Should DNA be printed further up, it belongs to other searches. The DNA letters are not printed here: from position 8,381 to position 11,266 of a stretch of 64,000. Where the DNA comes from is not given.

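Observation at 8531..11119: Family-B DNA polymerase with intact polymerase motifs but a degenerate 3'-5' exonuclease Exo I motif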

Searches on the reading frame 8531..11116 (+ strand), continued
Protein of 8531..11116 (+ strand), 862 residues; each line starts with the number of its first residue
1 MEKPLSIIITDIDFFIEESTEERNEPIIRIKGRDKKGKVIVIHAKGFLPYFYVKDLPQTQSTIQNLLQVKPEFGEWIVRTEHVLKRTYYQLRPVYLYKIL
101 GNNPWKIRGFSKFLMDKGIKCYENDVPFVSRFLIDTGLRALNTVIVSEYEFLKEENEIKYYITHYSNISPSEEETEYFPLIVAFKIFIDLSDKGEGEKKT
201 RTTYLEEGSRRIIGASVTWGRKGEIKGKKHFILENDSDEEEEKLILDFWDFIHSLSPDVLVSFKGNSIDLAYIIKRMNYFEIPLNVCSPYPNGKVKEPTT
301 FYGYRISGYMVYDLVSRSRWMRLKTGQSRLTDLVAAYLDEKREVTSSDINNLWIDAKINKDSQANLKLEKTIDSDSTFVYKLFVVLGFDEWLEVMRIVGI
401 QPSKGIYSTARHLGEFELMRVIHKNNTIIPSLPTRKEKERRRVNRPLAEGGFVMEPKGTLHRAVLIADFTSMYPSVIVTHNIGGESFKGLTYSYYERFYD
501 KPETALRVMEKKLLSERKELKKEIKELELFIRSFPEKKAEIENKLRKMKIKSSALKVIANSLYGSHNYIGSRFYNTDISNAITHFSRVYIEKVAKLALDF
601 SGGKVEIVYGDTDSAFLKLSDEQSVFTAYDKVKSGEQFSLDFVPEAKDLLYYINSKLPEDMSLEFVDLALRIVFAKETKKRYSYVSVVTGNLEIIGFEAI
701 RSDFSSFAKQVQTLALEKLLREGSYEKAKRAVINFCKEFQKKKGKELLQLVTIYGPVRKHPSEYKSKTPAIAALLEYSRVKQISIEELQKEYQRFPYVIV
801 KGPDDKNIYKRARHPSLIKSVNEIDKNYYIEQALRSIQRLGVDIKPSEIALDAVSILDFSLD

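Call 33: find_related_loci(query=A1, collection=genome_contigs, flank=10000)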
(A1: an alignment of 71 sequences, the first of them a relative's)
Query A1 (862 aa) in genome_contigs; peptide patterns used: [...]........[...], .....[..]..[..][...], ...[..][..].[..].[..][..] (x = any residue, [..] = any of these).
600 stretches matched a pattern (row limit reached: there are more); 579 encode a relative of the query (tblastn E <= 1e-3); the best 80 are kept; 80 distinct loci.
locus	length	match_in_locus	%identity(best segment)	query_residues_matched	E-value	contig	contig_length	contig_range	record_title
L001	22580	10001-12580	92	1-862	0e+0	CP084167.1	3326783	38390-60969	MAG: Candidatus Heimdallarchaeum endolithica isolate PR6 chromosome, complete genome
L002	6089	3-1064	46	507-861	4e-98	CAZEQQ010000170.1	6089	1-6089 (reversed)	MAG TPA_asm: uncultured archaeon isolate SRP241326_co1_80 genome assembly, contig: NODE_15562_length_6089_cov_4.402718,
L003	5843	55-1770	35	301-849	1e-92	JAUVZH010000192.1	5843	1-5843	MAG: Candidatus Heimdallarchaeota archaeon isolate CSMAG_1263 CSMAG_1263_k141_117449_length_5843_cov_5.0000, whole genom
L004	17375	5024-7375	27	5-840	2e-51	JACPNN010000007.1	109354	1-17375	MAG: Candidatus Aenigmatarchaeota archaeon isolate NC_groundwater_576_Ag_S-0.2um_47_17 S36_SO-2_scaffold_55380, whole ge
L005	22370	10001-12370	26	4-841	2e-50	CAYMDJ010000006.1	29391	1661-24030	MAG TPA_asm: uncultured archaeon isolate binchicken_co81_315 genome assembly, contig: NODE_1879_length_29391_cov_8.43155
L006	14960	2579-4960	27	9-859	1e-49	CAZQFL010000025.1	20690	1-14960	MAG TPA_asm: uncultured Desulfurococcaceae archaeon isolate SRP141559_co1_156 genome assembly, contig: NODE_1223_length_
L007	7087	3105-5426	26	9-842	2e-48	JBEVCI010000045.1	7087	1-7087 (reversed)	MAG: Thermoprotei archaeon isolate 2_1_SS_W3_F1_Bin002_Water NODE_4925_length_7087_cov_12.866894, whole genome shotgun s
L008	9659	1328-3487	26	2-773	1e-48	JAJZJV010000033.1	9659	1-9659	MAG: Candidatus Micrarchaeota archaeon isolate LSA5.bin73 NODE_10712_length_9659_cov_4.550567, whole genome shotgun sequ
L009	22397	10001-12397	26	5-859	6e-48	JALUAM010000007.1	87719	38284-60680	MAG: Acidilobaceae archaeon isolate S141_metabat2_scaf2bin.228 S141_NODE_121_length_87719_cov_4.822096, whole genome sho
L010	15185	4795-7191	25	5-842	2e-47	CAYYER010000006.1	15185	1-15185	MAG TPA_asm: uncultured archaeon isolate binchicken_co184_616 genome assembly, contig: NODE_7067_length_15185_cov_8.4896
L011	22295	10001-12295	27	24-840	6e-47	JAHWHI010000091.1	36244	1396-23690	MAG: Candidatus Woesearchaeota archaeon isolate FT6_98 k127_50704314, whole genome shotgun sequence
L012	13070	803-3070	26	28-842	5e-47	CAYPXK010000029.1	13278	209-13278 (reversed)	MAG TPA_asm: uncultured Thermoproteaceae archaeon isolate binchicken_co219_93 genome assembly, contig: k141_1258515, who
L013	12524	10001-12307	26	5-834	4e-46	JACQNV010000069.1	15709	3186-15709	MAG: Candidatus Aenigmatarchaeota archaeon isolate NC_groundwater_1264_Ag_S-0.2um_39_39 S_p2_S4_coassembly_k141_3847728,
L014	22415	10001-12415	26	24-843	9e-46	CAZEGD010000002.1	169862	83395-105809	MAG TPA_asm: uncultured archaeon isolate binchicken_co100_354 genome assembly, contig: NODE_50_length_169862_cov_9.03099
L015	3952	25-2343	27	11-840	3e-45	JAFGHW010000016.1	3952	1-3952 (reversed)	MAG: Candidatus Woesearchaeota archaeon isolate Zod_Metabat.157 k87_5248873, whole genome shotgun sequence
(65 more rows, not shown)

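Call 40: fold_search(model_id=the predicted structure, library=pdb)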
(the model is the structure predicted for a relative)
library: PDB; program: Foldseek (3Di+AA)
matches with E <= 10: 754; with E <= 0.001: 274
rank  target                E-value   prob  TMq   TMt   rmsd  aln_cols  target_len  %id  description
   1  6is7_B                1.8e-43  1.00  0.72  0.81   5.2       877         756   22  Structure of 9N-I DNA polymerase incorporation with dA in the active site (released 2019-08-28)
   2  4k8x_A                2.9e-43  1.00  0.71  0.79   5.6       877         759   23  Binary complex of 9N DNA polymerase in the replicative state (released 2013-06-26)
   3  4k8z_A                3.5e-43  1.00  0.72  0.81   5.0       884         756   23  KOD Polymerase in binary complex with dsDNA (released 2013-06-26)
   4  6is7_A                6.1e-43  1.00  0.72  0.81   5.1       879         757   22  Structure of 9N-I DNA polymerase incorporation with dA in the active site (released 2019-08-28)
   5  6wya_A                9.9e-43  1.00  0.71  0.80   5.0       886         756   23  RTX (Reverse Transcription Xenopolymerase) in complex with a DNA duplex and dAMPNPP (released 2020-08-19)
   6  7b0h_F                1.1e-42  1.00  0.71  0.80   4.8       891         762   23  TgoT_6G12 Ternary complex (released 2021-01-13)
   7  5omq_A                1.3e-42  1.00  0.71  0.79   5.1       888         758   22  Ternary complex of 9N DNA polymerase in the replicative state with three metal ions in the active site (released 2017-12-20)
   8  6q4t_A                2.4e-42  1.00  0.71  0.80   5.1       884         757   23  KOD DNA pol in a closed ternary complex with 7-deaza-7-(2-(2-hydroxyethoxy)-N-(prop-2-yn-1-yl)acetamide)-2-dATP (released 2019-02-27)
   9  5vu9_A                2.7e-42  1.00  0.72  0.81   5.0       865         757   23  TNA polymerase, translocated product (released 2017-12-06)
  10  7tqw_A                3.4e-42  1.00  0.70  0.79   5.1       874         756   23  Kod RSGA incorporating PMT, n+2 (released 2022-08-31)
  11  3a2f_A                4.1e-42  1.00  0.68  0.75   6.2       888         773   24  Crystal Structure of Pyrococcus furiosus DNA polymerase/PCNA monomer mutant complex (released 2009-11-03)
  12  8s84_A                4.5e-42  1.00  0.72  0.81   5.0       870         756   23  KOD-H4 DNA polymerase mutant in a ternary complex with DNA/DNA and non-hydrolyzable triphosphate (released 2024-11-13)
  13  7om3_A                5.4e-42  1.00  0.72  0.80   5.1       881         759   23  Crystal structure of KOD DNA Polymerase in a binary complex with Hypoxanthine containing template (released 2021-10-13)
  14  7rsu_A                6.5e-42  1.00  0.72  0.81   5.1       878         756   22  TNA polymerase, n+2 product (released 2021-10-27)
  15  4flu_A                7.5e-42  1.00  0.60  0.67   7.4       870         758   23  Pyrococcus abyssi B family DNA polymerase bound to a dsDNA, in edition mode (released 2012-08-29)
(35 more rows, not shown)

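Call 42: search_solved_structures(query=A2, max_evalue=1e-20, show_alignments=1)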
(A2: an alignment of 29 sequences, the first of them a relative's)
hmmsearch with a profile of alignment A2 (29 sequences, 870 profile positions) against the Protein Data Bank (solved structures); distinct sequences matched with E-value up to 1e-20: 54.
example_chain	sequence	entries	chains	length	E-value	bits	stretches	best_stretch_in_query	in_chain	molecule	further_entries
4flt_A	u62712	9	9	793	1.1e-60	208.8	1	242-843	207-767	DNA polymerase 1 | Pyrococcus abyssi B family DNA polymerase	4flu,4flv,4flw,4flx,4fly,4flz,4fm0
4fm2_A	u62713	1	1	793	1.7e-60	208.1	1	242-843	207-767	DNA polymerase 1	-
4k8z_A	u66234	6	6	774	1.9e-60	208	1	242-843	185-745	DNA polymerase | DNA polymerase,DNA polymerase,DNA polymerase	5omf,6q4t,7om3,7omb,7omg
1wns_A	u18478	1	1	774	3.5e-60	207.1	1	242-843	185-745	DNA POLYMERASE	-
1wn7_A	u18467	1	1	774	3.9e-60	206.9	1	242-843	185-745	Family B DNA Polymerase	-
5vu5_A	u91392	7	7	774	4.1e-59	203.6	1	242-843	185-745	DNA polymerase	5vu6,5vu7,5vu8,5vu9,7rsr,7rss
5h12_A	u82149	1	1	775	1.3e-58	201.9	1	239-842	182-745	Deep Vent DNA Polymerase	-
7rsu_A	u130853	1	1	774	1.8e-58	201.4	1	242-843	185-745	DNA polymerase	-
1qht_A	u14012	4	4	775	3.2e-58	200.6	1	239-843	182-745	PROTEIN (DNA POLYMERASE) | DNA polymerase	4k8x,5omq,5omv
7tqw_A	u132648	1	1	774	4e-58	200.3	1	242-843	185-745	DNA polymerase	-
3a2f_A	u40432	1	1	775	1.1e-57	198.9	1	239-842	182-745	DNA polymerase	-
6wya_A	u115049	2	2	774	1.5e-57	198.4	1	242-843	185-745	DNA polymerase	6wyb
2jgu_A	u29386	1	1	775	1.9e-57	198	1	224-842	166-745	DNA POLYMERASE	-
6is7_A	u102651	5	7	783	3.9e-57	197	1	239-843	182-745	DNA polymerase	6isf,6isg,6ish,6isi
1tgo_A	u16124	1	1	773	5.9e-57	196.4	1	242-842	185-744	PROTEIN (THERMOSTABLE B DNA POLYMERASE)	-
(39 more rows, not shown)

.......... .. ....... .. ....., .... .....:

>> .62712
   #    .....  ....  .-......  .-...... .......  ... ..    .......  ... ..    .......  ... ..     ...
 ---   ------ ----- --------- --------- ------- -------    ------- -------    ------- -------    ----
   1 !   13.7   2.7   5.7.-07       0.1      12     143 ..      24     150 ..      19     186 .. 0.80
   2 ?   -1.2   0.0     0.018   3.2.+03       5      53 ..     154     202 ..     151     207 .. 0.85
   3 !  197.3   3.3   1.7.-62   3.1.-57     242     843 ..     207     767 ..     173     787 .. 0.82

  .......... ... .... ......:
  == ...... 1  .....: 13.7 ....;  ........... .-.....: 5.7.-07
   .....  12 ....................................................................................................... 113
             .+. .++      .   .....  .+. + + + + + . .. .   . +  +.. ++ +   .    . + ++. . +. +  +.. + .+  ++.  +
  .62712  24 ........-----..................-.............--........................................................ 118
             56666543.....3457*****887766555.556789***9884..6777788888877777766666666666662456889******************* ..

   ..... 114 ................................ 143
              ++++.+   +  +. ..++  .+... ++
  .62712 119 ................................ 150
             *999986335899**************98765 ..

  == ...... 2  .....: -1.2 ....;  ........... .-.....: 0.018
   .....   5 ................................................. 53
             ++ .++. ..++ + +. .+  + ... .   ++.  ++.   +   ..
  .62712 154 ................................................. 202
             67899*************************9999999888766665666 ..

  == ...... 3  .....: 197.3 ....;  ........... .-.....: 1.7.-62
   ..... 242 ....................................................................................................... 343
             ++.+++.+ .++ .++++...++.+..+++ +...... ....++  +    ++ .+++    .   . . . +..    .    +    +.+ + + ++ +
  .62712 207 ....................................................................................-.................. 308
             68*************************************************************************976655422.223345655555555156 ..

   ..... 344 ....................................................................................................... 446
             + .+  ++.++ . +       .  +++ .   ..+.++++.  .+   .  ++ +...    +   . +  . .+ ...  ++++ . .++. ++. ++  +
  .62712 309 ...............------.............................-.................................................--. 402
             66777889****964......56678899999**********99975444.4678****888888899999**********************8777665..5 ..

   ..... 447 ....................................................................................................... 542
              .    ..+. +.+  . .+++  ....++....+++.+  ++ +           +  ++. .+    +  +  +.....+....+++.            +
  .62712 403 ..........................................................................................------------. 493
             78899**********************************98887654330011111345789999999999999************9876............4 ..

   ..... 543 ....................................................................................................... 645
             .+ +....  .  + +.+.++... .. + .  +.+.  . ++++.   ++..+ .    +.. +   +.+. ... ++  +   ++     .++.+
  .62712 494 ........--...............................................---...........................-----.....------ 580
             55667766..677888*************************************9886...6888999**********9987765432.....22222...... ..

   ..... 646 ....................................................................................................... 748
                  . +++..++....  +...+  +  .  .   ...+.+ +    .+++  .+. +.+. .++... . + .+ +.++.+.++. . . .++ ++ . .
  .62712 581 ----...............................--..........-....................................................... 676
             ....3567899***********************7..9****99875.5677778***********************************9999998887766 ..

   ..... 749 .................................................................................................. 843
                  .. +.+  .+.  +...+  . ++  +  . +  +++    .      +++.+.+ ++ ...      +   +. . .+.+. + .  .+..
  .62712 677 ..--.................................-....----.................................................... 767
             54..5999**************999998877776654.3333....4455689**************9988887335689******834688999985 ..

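Call 47: find_encoding_contigs(protein=P0028, flank=6000, max_places=2)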
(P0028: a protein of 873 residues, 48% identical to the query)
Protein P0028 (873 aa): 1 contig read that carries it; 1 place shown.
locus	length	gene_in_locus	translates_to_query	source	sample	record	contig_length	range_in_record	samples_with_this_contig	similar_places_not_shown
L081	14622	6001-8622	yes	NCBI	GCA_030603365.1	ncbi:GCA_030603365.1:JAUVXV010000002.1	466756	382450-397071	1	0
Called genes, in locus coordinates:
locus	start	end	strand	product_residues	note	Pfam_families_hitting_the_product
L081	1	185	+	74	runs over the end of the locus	-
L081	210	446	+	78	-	-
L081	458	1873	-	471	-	PF09861:Lar_N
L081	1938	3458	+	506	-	PF07690:MFS_1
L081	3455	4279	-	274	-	-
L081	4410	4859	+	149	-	PF00293:NUDIX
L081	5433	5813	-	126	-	-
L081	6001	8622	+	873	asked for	PF03104:DNA_pol_B_exo1, PF00136:DNA_pol_B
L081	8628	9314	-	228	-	PF01022:HTH_5, PF12840:HTH_20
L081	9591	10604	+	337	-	PF04055:Radical_SAM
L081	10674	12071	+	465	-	PF01523:PmbA_TldD_1st, PF19290:PmbA_TldD_2nd, PF19289:PmbA_TldD_3rd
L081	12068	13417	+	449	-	PF01523:PmbA_TldD_1st, PF19290:PmbA_TldD_2nd, PF19289:PmbA_TldD_3rd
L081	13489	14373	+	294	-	PF01545:Cation_efflux, PF16916:ZT_dimer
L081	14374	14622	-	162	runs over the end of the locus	PF12867:DinB_2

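Call 48: find_encoding_contigs(protein=P0022, flank=6000, max_places=2)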
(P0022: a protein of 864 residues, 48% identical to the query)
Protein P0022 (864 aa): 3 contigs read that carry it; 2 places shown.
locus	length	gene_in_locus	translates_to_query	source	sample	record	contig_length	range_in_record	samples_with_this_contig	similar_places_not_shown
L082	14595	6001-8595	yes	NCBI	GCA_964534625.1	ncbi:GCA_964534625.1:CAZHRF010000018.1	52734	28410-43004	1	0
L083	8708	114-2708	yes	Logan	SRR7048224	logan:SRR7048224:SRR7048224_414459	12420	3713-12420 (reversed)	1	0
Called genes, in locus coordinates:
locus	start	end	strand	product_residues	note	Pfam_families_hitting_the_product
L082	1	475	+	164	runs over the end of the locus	PF05856:ARPC4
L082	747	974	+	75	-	-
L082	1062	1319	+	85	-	-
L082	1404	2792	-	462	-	PF09861:Lar_N, PF21113:LarA_C (weak)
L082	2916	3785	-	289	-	-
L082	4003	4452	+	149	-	PF00293:NUDIX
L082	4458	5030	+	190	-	-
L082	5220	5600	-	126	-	-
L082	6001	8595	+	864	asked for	PF03104:DNA_pol_B_exo1, PF10108:DNA_pol_B_exo2 (weak), PF00136:DNA_pol_B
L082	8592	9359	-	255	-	PF01022:HTH_5, PF12840:HTH_20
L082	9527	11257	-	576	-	-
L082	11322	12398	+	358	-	PF04055:Radical_SAM, PF13353:Fer4_12 (weak)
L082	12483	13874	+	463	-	PF01523:PmbA_TldD_1st, PF19290:PmbA_TldD_2nd, PF19289:PmbA_TldD_3rd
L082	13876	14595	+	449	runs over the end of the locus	PF01523:PmbA_TldD_1st, PF19290:PmbA_TldD_2nd, PF19289:PmbA_TldD_3rd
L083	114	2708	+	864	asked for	PF03104:DNA_pol_B_exo1, PF10108:DNA_pol_B_exo2 (weak), PF00136:DNA_pol_B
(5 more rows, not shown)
